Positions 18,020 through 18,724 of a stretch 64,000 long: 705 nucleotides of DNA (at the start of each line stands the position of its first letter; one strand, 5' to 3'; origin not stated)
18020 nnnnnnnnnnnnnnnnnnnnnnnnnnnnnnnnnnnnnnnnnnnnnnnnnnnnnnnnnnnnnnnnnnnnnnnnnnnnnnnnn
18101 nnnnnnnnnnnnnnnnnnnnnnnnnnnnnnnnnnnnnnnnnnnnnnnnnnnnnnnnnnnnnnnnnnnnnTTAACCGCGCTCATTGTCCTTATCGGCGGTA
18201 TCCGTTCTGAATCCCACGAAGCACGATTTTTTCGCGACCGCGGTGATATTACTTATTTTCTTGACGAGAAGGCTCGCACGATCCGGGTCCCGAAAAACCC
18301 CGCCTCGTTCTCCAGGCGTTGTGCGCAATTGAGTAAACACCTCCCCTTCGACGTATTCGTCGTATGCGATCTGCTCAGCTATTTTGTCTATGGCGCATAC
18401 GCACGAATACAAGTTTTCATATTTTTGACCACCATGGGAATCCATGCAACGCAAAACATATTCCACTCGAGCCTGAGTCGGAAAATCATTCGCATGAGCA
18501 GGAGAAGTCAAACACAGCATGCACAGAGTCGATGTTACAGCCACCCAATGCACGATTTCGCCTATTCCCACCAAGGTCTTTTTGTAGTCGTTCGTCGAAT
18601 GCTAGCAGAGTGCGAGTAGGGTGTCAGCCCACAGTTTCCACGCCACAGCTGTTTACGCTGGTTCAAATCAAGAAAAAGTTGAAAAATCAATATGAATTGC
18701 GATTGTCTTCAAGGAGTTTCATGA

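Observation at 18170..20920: Uncharacterised periplasmic relay module (MBL hydrolase + SoxYZ-fusion cysteine carrier + small secreted protein) upstream of and co-oriented with xoxF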

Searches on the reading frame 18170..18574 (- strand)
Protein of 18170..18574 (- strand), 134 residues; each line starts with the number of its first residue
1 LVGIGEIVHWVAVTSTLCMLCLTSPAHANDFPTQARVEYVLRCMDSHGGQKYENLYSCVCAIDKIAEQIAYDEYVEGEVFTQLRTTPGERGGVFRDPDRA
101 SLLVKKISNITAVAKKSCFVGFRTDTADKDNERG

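Call 3: search_protein_families(library=ncbifam, proteins=[window:18170-18574:-], max_evalue=0.001)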
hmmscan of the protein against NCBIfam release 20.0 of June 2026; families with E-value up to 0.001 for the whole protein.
window:18170-18574:- (134 aa): 0 families

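Call 4: search_protein_families(library=pfam, proteins=[window:18170-18574:-], max_evalue=0.01)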
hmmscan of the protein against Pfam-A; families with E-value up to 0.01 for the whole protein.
window:18170-18574:- (134 aa): 1 family
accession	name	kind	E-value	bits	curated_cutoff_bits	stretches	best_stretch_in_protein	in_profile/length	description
PF23838.1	DUF7208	-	0.0078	15.6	27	1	28-78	105-155/293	Family of unknown function (DUF7208)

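Call 33: find_homologous_proteins(query=window:18170-18574:-, max_evalue=0.001)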
Query window:18170-18574:- (134 aa): 645 proteins with E <= 0.001 among 650 candidates; the best 120 are listed.
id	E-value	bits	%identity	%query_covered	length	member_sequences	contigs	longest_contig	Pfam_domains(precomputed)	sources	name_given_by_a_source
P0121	6.1e-75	268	88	100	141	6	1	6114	-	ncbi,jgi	-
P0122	1.1e-72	260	86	98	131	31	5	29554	-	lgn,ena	-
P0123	1.9e-69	250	96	87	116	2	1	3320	-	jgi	jgi:hypothetical protein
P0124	2.0e-69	250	83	98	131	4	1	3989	-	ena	-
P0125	5.3e-66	239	81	99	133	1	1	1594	-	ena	-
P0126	5.1e-65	235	79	99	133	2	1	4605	-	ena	-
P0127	1.3e-64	234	77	99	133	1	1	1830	-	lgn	-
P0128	3.0e-64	233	82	97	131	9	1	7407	-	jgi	jgi:hypothetical protein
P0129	6.2e-64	232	79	99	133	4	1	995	-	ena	-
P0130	2.5e-63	230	74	99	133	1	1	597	-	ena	-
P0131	6.8e-62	225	74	99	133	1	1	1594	-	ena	-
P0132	1.3e-61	224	80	95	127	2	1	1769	-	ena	-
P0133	2.5e-61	223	80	95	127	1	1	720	-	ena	-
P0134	2.6e-61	223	80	95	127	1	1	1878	-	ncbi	-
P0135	9.5e-61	222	78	95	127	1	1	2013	-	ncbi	-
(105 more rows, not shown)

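Call 37: find_homologous_proteins(query=A2, max_evalue=0.001)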
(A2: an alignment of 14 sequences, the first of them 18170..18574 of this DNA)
Query A2 (14 sequences) (134 aa, profile of the alignment): 6172 proteins with E <= 0.001 among 8000 candidates; the best 120 are listed.
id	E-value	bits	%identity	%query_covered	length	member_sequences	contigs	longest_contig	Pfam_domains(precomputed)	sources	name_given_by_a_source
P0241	7.1e-40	154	40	72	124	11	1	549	-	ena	-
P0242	7.1e-40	154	41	68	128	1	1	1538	-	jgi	jgi:hypothetical protein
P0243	1.4e-39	153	40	68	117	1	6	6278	-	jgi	jgi:hypothetical protein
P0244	1.8e-39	152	41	68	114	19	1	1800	-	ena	-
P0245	1.8e-39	152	40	68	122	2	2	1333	-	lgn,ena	-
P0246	2.1e-39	152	40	68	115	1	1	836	-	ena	-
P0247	2.2e-39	152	40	68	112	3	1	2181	-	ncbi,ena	-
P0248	2.6e-39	152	35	82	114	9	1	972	-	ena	-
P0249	2.8e-39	152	42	68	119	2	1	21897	-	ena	-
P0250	3.4e-39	151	39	72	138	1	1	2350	-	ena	-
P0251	3.5e-39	151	41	82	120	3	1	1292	-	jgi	-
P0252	3.6e-39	151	38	81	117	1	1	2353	-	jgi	jgi:hypothetical protein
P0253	3.7e-39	151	43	68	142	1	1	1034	-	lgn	-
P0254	4.2e-39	151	38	68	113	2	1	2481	-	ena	-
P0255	4.6e-39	151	33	80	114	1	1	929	-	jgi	-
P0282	1.6e-38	149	42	68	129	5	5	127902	-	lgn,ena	-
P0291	1.9e-38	149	36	68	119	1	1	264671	-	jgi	jgi:hypothetical protein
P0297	2.2e-38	149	35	84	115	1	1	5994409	-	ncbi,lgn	ncbi:hypothetical protein V1291_004138 [Nitrobacteraceae bacterium AZCC 1564]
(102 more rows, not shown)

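Call 49: find_encoding_contigs(protein=P0297, flank=8000, max_places=2)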
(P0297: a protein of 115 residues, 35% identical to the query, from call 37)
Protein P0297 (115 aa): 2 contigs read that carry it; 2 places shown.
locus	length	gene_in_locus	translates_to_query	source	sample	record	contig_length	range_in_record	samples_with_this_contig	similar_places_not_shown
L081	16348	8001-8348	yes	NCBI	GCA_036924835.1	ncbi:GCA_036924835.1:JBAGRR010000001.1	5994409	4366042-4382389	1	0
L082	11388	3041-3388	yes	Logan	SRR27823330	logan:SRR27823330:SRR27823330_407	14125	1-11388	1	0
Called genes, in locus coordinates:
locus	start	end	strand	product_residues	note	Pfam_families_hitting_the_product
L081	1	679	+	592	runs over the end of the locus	PF00115:COX1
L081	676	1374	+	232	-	PF00510:COX3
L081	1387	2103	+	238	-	PF00510:COX3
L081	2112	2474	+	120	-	PF03626:COX4_pro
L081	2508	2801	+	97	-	PF08734:GYD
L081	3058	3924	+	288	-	PF20367:DUF6662 (faint)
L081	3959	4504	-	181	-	-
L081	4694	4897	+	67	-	-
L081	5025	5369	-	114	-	-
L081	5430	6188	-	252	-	PF00005:ABC_tran, PF13304:AAA_21 (faint)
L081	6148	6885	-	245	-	PF00528:BPD_transp_1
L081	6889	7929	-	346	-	PF09084:NMT1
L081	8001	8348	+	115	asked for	-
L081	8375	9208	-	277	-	PF13501:SoxY, PF08770:SoxZ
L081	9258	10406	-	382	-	PF12706:Lactamase_B_2 (faint), PF00753:Lactamase_B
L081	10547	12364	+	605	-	PF01011:PQQ, PF13360:PQQ_2, PF13570:Beta-prop_ACSF4 (faint), PF13360:PQQ_2 (weak), PF01011:PQQ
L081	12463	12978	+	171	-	PF13442:Cytochrome_CBB3 (faint)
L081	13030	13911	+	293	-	PF13531:SBP_bac_11 (weak)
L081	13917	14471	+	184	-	PF00581:Rhodanese (weak)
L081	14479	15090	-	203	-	-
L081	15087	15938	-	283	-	PF01061:ABC2_membrane, PF12698:ABC2_membrane_3, PF12679:ABC2_membrane_2 (weak)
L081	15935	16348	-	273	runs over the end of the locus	PF00005:ABC_tran, PF13304:AAA_21 (faint)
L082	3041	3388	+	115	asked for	-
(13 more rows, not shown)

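Call 50: find_encoding_contigs(protein=P0291, flank=8000, max_places=2)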
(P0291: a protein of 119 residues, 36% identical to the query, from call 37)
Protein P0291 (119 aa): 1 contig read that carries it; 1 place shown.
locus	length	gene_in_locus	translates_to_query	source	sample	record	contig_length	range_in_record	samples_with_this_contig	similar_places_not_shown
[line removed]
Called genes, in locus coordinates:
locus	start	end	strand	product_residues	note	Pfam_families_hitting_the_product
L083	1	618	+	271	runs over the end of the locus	PF01618:MotA_ExbB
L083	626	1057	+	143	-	PF02472:ExbD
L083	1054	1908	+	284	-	PF13103:TonB_2, PF03544:TonB_C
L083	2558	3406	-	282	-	-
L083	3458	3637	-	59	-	PF20075:DUF6471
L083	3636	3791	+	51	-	-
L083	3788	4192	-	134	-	-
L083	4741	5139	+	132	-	-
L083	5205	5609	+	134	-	PF00036:EF-hand_1 (faint), PF13202:EF-hand_5 (faint), PF13405:EF-hand_6 (faint), PF13499:EF-hand_7 (faint), PF13833:EF-hand_8 (faint), PF23564:EF-hand_FSTL1 (faint)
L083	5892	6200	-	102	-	PF07110:EthD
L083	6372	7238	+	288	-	-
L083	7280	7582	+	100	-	-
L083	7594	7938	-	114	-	-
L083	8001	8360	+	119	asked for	-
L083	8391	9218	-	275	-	PF13501:SoxY, PF08770:SoxZ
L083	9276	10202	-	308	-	PF00753:Lactamase_B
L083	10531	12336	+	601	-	PF01011:PQQ, PF13360:PQQ_2, PF13570:Beta-prop_ACSF4 (faint), PF13360:PQQ_2 (weak), PF01011:PQQ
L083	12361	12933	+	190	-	PF13442:Cytochrome_CBB3 (weak)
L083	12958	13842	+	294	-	PF00497:SBP_bac_3 (weak)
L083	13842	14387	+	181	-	PF00581:Rhodanese (weak)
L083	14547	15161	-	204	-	-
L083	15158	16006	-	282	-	PF01061:ABC2_membrane, PF12698:ABC2_membrane_3, PF12679:ABC2_membrane_2 (weak)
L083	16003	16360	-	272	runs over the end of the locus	PF00005:ABC_tran, PF13304:AAA_21 (faint)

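Call 51: find_encoding_contigs(protein=P0282, flank=8000, max_places=2)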
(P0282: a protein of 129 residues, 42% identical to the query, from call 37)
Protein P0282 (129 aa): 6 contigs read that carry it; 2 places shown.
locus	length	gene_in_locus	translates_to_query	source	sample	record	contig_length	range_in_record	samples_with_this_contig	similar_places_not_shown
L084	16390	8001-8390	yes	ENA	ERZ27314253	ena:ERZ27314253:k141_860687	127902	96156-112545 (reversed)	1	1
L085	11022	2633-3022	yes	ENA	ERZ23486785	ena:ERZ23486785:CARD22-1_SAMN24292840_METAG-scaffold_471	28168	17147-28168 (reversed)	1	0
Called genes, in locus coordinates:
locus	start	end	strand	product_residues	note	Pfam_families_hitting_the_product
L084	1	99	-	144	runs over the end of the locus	PF00571:CBS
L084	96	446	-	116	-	PF00543:P-II (weak)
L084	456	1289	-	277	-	PF07556:DUF1538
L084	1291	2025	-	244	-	PF07556:DUF1538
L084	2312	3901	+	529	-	PF00595:PDZ (weak), PF13180:PDZ_2, PF17820:PDZ_6, PF03572:Peptidase_S41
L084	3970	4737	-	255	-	PF04391:DUF533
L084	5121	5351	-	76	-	-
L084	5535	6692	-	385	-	PF04055:Radical_SAM, PF13186:SPASM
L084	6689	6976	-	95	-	PF05402:PqqD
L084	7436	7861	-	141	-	-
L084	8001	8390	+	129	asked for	-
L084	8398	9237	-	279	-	PF13501:SoxY, PF08770:SoxZ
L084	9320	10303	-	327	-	PF00753:Lactamase_B, PF12706:Lactamase_B_2 (weak)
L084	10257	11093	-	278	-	-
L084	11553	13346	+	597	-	PF01011:PQQ, PF13360:PQQ_2, PF13570:Beta-prop_ACSF4 (faint), PF01011:PQQ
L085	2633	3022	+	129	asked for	-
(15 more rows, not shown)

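Call 65: search_protein_families(library=ncbifam, proteins=[L081:8375-9208:-, L081:9258-10406:-, L081:13917-14471:+, L081:10547-12364:+, L083:5205-5609:+], max_evalue=0.00001)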
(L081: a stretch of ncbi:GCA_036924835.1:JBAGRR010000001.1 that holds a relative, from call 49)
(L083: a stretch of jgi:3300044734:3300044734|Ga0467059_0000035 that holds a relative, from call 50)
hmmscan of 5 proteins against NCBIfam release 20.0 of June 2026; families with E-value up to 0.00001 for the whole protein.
L081:8375-9208:- (277 aa): 4 families
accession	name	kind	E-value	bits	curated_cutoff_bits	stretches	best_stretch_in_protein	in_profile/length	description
TIGR04557.1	fuse_rel_SoxYZ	equivalog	6.8e-84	280.7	140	1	36-267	1-226/226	quinoprotein dehydrogenase-associated SoxYZ-like carrier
TIGR04488.1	SoxY_true_GGCGG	equivalog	8.3e-21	75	125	1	12-151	12-147/149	thiosulfate oxidation carrier protein SoxY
TIGR04487.1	SoxY_para_1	exception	1.5e-14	54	172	1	27-141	26-133/146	SoxY-related AACIE arm protein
TIGR04490.1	SoxZ_true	equivalog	4.3e-12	45.8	76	1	185-268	10-94/98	thiosulfate oxidation carrier complex protein SoxZ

L081:9258-10406:- (382 aa): 15 families
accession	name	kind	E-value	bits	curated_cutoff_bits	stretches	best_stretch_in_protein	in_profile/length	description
TIGR04559.1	SoxH_rel_PQQ_2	hypoth_equivalog_domain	2.4e-117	391.4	280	1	101-382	2-283/283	quinoprotein relay system zinc metallohydrolase 2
TIGR04558.1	SoxH_rel_PQQ_1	hypoth_equivalog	9.1e-55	185.7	300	1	101-380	6-281/285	quinoprotein relay system zinc metallohydrolase 1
NF033088.2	bla_subclass_B1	equivalog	1e-14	54.7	200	1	100-317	5-205/217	subclass B1 metallo-beta-lactamase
NF047964.1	blaMYX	exception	1.9e-10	40.5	520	1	103-198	55-148/261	MYX family subclass B1 metallo-beta-lactamase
NF012229.1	bla_class_B_core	domain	1.2e-09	38.4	100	1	133-264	19-136/139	metallo-beta-lactamase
NF047974.1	blaCOR_B1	exception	1.1e-08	34.6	450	1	79-185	10-118/245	COR family subclass B1 metallo-beta-lactamase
NF000396.3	blaGIM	exception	2e-08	33.7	525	0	83-182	7-102/250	GIM family subclass B1 metallo-beta-lactamase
NF012137.0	bla_xUS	exception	3.7e-07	29.9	400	0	78-187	4-107/246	MUS/TUS/MOC family subclass B1 metallo-beta-lactamase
NF000437.2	blaFIM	exception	1.7e-06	27.8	590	0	76-188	14-126/262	FIM family subclass B1 metallo-beta-lactamase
NF033087.1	bla_subclass_B2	equivalog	2.9e-06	27.2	240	1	123-287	16-175/221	subclass B2 metallo-beta-lactamase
NF047975.1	blaPYX_B1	exception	3.6e-06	26.5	473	0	101-195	38-129/245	PYX family subclass B1 metallo-beta-lactamase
NF000441.2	blaMUS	exception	4.6e-06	26.3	540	0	78-186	4-106/246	MUS family subclass B1 metallo-beta-lactamase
NF038046.1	blaCVI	exception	5.3e-06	26.2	575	0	127-336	43-250/255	CVI family subclass B2 metallo-beta-lactamase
NF040580.1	MBL_fold_Vmh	equivalog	7.8e-06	25.4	430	0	132-183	43-93/286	Vmh family MBL fold metallo-hydrolase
NF012148.0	blaKHM-HMB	exception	8.6e-06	25.4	450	0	255-333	154-235/238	KHM/HMB family subclass B1 metallo-beta-lactamase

L081:13917-14471:+ (184 aa): 2 families
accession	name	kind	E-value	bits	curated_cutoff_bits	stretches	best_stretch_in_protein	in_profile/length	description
TIGR03865.1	PQQ_CXXCW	subfamily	4.1e-69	231.7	128.05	1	17-178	5-167/167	PQQ-dependent catabolism-associated CXXCW motif protein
NF045694.1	seleno_TsoB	exception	3.3e-09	35.4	805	1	115-178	97-161/572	rhodanese/DsbD fusion-like selenoprotein TsoB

L081:10547-12364:+ (605 aa): 5 families
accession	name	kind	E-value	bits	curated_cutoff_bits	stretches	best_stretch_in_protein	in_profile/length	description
TIGR03075.1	PQQ_enz_alc_DH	subfamily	1.5e-235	782.8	480.05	1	23-562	3-530/530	PQQ-dependent dehydrogenase, methanol/ethanol family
TIGR04528.1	acido_non_PQQ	subfamily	9.4e-97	324.8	650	1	39-559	4-485/493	acido-empty-quinoprotein group A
TIGR03074.1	PQQ_membr_DH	subfamily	6e-47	160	832.65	2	33-391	149-526/783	membrane-bound PQQ-dependent dehydrogenase, glucose/quinate/shikimate family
TIGR03300.1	assembly_YfgL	equivalog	1.2e-15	57.1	285.2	2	474-543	73-141/377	outer membrane protein assembly factor BamB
NF008351.0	PRK11138.1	equivalog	1.7e-13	49.9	423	1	101-218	80-185/394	outer membrane protein assembly factor BamB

L083:5205-5609:+ (134 aa): 3 families
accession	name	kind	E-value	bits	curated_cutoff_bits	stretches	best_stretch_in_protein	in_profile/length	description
NF053806.1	lanmdlnLanM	equivalog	1.4e-52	177.3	135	1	5-134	4-132/132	lanmodulin LanM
NF041410.1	XopAW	subfamily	5.7e-09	36.1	120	0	49-125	25-89/235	XopAW family type III secretion system calcium-binding effector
NF008965.0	PRK12309.1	equivalog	3.7e-08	32.8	550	0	32-78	340-385/392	transaldolase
